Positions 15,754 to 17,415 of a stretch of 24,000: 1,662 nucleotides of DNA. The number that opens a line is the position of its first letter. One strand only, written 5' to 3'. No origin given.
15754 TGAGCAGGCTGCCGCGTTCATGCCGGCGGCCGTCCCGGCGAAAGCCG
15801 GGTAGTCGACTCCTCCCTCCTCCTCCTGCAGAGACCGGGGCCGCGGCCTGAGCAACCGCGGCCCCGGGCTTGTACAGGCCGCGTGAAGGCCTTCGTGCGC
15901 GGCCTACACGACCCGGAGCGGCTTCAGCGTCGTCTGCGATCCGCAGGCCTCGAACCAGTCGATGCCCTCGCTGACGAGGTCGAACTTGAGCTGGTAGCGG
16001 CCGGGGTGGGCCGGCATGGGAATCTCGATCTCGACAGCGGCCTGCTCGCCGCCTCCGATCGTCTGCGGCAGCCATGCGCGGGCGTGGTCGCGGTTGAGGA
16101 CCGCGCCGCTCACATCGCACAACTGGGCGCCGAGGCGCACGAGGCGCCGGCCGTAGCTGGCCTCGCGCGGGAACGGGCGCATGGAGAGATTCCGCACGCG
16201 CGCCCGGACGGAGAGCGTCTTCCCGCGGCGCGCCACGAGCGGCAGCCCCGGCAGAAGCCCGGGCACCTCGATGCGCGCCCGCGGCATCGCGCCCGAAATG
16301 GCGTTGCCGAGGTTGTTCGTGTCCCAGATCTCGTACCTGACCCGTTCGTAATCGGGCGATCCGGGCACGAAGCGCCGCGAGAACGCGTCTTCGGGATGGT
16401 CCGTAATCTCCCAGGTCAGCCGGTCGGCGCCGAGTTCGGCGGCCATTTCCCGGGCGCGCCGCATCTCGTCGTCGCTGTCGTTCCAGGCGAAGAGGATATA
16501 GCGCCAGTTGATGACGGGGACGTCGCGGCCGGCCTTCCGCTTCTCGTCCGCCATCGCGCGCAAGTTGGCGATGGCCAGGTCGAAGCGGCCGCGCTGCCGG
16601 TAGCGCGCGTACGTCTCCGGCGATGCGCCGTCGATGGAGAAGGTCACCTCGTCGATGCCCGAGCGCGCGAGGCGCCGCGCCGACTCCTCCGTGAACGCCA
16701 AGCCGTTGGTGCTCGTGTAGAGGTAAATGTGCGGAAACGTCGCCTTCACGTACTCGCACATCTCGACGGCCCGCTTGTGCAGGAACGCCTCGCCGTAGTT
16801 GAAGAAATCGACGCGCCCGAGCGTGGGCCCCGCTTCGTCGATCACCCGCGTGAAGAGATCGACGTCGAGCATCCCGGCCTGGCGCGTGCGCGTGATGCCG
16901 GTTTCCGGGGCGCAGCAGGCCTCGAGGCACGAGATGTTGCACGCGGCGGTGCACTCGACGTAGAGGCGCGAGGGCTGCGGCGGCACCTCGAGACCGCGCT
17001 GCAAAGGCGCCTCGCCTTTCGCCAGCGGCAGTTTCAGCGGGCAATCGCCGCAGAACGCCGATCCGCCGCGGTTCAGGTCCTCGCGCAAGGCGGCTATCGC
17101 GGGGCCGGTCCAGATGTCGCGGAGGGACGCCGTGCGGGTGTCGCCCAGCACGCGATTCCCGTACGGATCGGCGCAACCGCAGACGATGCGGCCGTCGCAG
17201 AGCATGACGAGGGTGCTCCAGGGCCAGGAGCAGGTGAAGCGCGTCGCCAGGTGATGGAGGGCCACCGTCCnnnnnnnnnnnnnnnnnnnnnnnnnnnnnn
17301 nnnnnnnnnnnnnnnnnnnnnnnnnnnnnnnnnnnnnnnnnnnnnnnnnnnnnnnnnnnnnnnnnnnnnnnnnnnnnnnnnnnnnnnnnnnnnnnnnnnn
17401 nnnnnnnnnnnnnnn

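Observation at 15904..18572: Four-gene operon (ECF sigma, STAS antagonist, 90-aa acidic protein, atypical radical SAM) with no recognisable anti-sigma factor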

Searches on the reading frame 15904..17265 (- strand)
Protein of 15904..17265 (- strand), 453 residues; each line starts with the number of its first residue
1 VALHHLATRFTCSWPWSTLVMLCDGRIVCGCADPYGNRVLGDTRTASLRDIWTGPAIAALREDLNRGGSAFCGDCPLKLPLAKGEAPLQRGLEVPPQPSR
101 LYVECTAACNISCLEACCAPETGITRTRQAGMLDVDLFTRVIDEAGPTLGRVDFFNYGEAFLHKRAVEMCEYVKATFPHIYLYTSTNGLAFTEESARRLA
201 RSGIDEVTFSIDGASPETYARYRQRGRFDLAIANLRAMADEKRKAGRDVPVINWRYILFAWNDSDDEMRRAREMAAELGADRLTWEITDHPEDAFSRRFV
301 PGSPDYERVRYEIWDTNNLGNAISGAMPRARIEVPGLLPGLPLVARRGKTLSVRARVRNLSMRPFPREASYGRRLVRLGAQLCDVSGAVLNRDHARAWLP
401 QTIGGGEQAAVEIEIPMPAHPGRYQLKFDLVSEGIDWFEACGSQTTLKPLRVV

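Call 5: search_protein_families(library=pfam, proteins=[window:15904-17265:-], max_evalue=1)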
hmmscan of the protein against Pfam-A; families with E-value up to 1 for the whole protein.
window:15904-17265:- (453 aa): 3 families
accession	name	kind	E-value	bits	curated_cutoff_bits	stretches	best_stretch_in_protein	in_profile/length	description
PF04055.27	Radical_SAM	-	8.9e-11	42.7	29.5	1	104-242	2-140/166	Radical SAM superfamily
PF13186.11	SPASM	-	2.4e-08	34.6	21.5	1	12-76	1-67/67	Iron-sulfur cluster-binding domain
PF16158.11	N_BRCA1_IG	-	0.04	14.9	28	1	381-433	41-94/108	Ig-like domain from next to BRCA1 gene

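Call 6: search_protein_families(library=ncbifam, proteins=[window:15904-17265:-], max_evalue=1)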
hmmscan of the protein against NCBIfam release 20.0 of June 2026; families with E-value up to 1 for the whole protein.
window:15904-17265:- (453 aa): 37 families (the best 25 are shown)
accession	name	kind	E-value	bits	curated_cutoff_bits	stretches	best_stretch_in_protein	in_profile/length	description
TIGR04317.1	W_rSAM_matur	equivalog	2.1e-24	86.3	380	2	98-283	3-179/349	tungsten cofactor oxidoreductase radical SAM maturase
TIGR04311.1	rSAM_Geo_metal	subfamily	3.7e-21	75.7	400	2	98-281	2-180/423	radical SAM/SPASM family putative metalloenzyme maturase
TIGR04251.1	SCM_rSAM_ScmF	equivalog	5.8e-14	52.2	400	1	100-282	5-176/353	SynChlorMet cassette radical SAM/SPASM protein ScmF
TIGR03962.1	mycofact_rSAM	equivalog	1e-12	47.9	265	1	88-242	4-148/339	mycofactocin radical SAM maturase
TIGR04545.1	rSAM_ahbD_hemeb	equivalog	4e-10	39.6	500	1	104-238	5-134/339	heme b synthase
NF049973.1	radical_Rv1681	equivalog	2.8e-09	36.4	380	1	97-240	70-208/326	Rv1681 family radical SAM protein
TIGR04133.1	rSAM_w_lipo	hypoth_equivalog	5.1e-09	35.5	425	1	100-243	25-165/350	TIGR04133 family radical SAM/SPASM protein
TIGR04055.1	rSAM_NirJ2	equivalog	4.7e-08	32.9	500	1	105-280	6-166/326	putative heme d1 biosynthesis radical SAM protein NirJ2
NF050035.1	rSAM_WgK_link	exception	8.2e-08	31.6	650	1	96-238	6-143/367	radical SAM/SPASM peptide maturase WgkB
TIGR04051.1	rSAM_NirJ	equivalog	9.4e-08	31.4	515.45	1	108-246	11-143/354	heme d1 biosynthesis radical SAM protein NirJ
TIGR04054.1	rSAM_NirJ1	equivalog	1.7e-07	30.2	650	1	103-246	40-177/387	putative heme d1 biosynthesis radical SAM protein NirJ1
TIGR02666.1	moaA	equivalog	1.9e-07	30.4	284.05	1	101-238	12-150/336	GTP 3',8-cyclase MoaA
TIGR04347.1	pseudo_SAM_Halo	equivalog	2.2e-07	30.5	525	1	104-282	43-206/390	TIGR04347 family pseudo-SAM/SPASM protein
TIGR04053.2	TIGR04053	equivalog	5.4e-07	29.2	395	1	97-240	6-147/366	TIGR04053 family radical SAM/SPASM domain-containing protein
NF033640.1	N_Twi_rSAM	subfamily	1.1e-06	28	170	2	158-247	181-274/398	twitch domain-containing radical SAM protein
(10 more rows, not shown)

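Call 46: find_homologous_proteins(query=window:15904-17265:-, max_evalue=0.00001)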
Query window:15904-17265:- (453 aa): 3444 proteins with E <= 0.00001 among 8000 candidates; the best 120 are listed.
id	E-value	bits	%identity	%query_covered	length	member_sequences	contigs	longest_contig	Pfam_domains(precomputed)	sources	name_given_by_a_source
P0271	1.7e-279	945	88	100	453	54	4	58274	PF13186.12,PF04055.28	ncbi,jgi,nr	ncbi:MAG: radical SAM protein [Vicinamibacterales bacterium]|jgi:MoaA/NifB/PqqE/SkfB family radical 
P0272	8.3e-278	940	87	100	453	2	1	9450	PF13186.12,PF04055.28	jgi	jgi:hypothetical protein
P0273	3.5e-277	938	86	100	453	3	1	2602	PF13186.12,PF04055.28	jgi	jgi:MoaA/NifB/PqqE/SkfB family radical SAM enzyme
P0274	2.5e-276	935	87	100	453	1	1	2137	PF13186.12,PF04055.28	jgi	jgi:hypothetical protein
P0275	6.0e-276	934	87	100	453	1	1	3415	PF13186.12,PF04055.28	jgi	jgi:hypothetical protein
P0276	9.8e-276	933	87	100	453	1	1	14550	PF13186.12,PF04055.28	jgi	jgi:MoaA/NifB/PqqE/SkfB family radical SAM enzyme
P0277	3.9e-274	928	86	100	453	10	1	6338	PF13186.12,PF04055.28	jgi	jgi:Radical SAM superfamily/Iron-sulfur cluster-binding domain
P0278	5.2e-274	927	86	100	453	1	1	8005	PF13186.12,PF04055.28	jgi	jgi:MoaA/NifB/PqqE/SkfB family radical SAM enzyme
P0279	5.7e-270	914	90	95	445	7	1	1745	PF04055.28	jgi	-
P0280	2.5e-266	902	85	100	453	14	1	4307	PF13186.12,PF04055.28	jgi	jgi:MoaA/NifB/PqqE/SkfB family radical SAM enzyme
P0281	6.8e-266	900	83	100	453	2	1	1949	PF13186.12,PF04055.28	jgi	jgi:hypothetical protein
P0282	2.5e-265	899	88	95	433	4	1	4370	PF04055.28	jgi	-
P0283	2.6e-264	895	83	100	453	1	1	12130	PF13186.12,PF04055.28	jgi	jgi:MoaA/NifB/PqqE/SkfB family radical SAM enzyme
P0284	2.7e-264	895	87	95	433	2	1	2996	PF04055.28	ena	-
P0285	3.8e-261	885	85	96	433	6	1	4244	PF04055.28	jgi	-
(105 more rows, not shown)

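Call 73: predict_structure(alignment_id=A4)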
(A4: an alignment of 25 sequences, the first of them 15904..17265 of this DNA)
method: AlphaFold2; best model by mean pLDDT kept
length: 453 residues; sequences in the alignment: 25
mean_pLDDT: 66.5   pTM: 0.64
mean pLDDT of the five models: 66.5, 65.2, 64.8, 62.2, 58.9
residues with pLDDT >= 90: 39; 70-90: 189; 50-70: 118; < 50: 107
segments of 3 or more residues with pLDDT < 50: 1-15, 31-37, 73-91, 106-131, 157-162, 289-291, 316-327, 367-373, 433-443
pLDDT, mean of each block of 10 residues (from residue 1): 30 51 68 50 84 76 60 44 46 57 52 28 33 72 77 60 66 80 72 85 79 57 66 87 74 78 82 78 67 66 73 49 43 75 89 88 51 60 77 77 81 91 88 47 69 93
secondary structure, 60 per line:
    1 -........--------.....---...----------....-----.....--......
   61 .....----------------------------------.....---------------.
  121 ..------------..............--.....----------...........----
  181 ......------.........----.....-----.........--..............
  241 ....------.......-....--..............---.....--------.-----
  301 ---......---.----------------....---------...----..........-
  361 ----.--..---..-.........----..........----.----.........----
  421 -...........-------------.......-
elements in order: H2-9 E18-22 E26-28 E39-42 H48-52 H55-65 E100-104 H135-148 E151-155 H166-176 E181-186 H193-201 E206-210 H216-224 H227-244 E251-257 H265-278 E282-286 H304-309 E330-333 E343-345 E350-359 E376-384 E389-398 E408-416 E422-432 E446-452

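Call 75: fold_search(model_id=the predicted structure, library=pdb)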
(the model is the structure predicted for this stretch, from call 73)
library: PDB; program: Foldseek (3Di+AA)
matches with E <= 10: 1635; with E <= 0.001: 131
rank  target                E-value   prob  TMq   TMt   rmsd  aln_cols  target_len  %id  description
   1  7vob                  6.2e-07  1.00  0.33  0.44   6.0       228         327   20  The crystal structure of a Radical SAM Enzyme BlsE involved in the Biosynthesis of Blasticidin S (released 2022-05-04)
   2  4zob_A                6.6e-07  1.00  0.20  0.14  15.6       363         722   10  Crystal Structure of beta-glucosidase from Listeria innocua in complex with gluconolactone (released 2016-05-18)
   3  4zod_A                8.9e-07  1.00  0.21  0.14  16.0       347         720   12  Crystal Structure of beta-glucosidase from Listeria innocua in complex with glucose (released 2016-05-18)
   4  4ole_B                1.7e-06  1.00  0.20  0.62   4.8       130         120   15  Crystal structure of a neighbor of BRCA1 gene 1 (NBR1) from Homo sapiens at 2.52 A resolution (released 2014-02-19)
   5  3idu_A                1.8e-06  1.00  0.18  0.58   5.0       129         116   15  Crystal Structure of the CARDB domain of the PF1109 protein in complex with di-metal ions from Pyrococcus furiosus, No (released 2009-08-04)
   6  3idu_B                2.8e-06  1.00  0.18  0.59   5.1       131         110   14  Crystal Structure of the CARDB domain of the PF1109 protein in complex with di-metal ions from Pyrococcus furiosus, No (released 2009-08-04)
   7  4ole_A                3.0e-06  1.00  0.19  0.60   5.4       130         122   16  Crystal structure of a neighbor of BRCA1 gene 1 (NBR1) from Homo sapiens at 2.52 A resolution (released 2014-02-19)
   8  2kl6_MODEL_1_A        3.6e-06  1.00  0.19  0.65   4.8       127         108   16  Solution NMR structure of the CARDB domain of PF1109 from Pyrococcus furiosus. Northeast Structural Genomics C (released 2009-08-25)
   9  4ole_C                4.3e-06  1.00  0.19  0.61   5.4       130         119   16  Crystal structure of a neighbor of BRCA1 gene 1 (NBR1) from Homo sapiens at 2.52 A resolution (released 2014-02-19)
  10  8k2h_B                4.6e-06  1.00  0.15  0.12  14.7       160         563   19  Crystal structure of Group 2Oligosaccharide/Monosaccharide-releasing beta-N-acetylhexosaminidase NgaAt from Arabidopsi (released 2024-04-24)
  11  5fr0                  5.8e-06  1.00  0.17  0.14   7.3       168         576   12  The details of glycolipid glycan hydrolysis by the structural analysis of a family 123 glycoside hydrolase from Clostrid (released 2016-03-30)
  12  7som_J                6.2e-06  1.00  0.16  0.12  30.0       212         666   15  Ciliary C2 central pair apparatus isolated from Chlamydomonas reinhardtii (released 2022-04-13)
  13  7ms2_B                6.2e-06  0.97  0.19  0.13  18.4       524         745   10  Three-dimensional structure of a GH3 Beta-glucosidase from Clostridium thermocellum in complex with glycerol (released 2022-05-18)
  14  6fvi                  7.4e-06  1.00  0.17  0.42   7.1       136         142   15  ASH / PapD-like domain of human CEP192 (PapD-like domain 7) (released 2019-03-20)
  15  3frp_G                8.4e-06  1.00  0.16  0.29   6.8       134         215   16  Crystal Structure of Cobra Venom Factor, a Co-factor for C3- and C5 convertase CVFBb (released 2009-04-28)
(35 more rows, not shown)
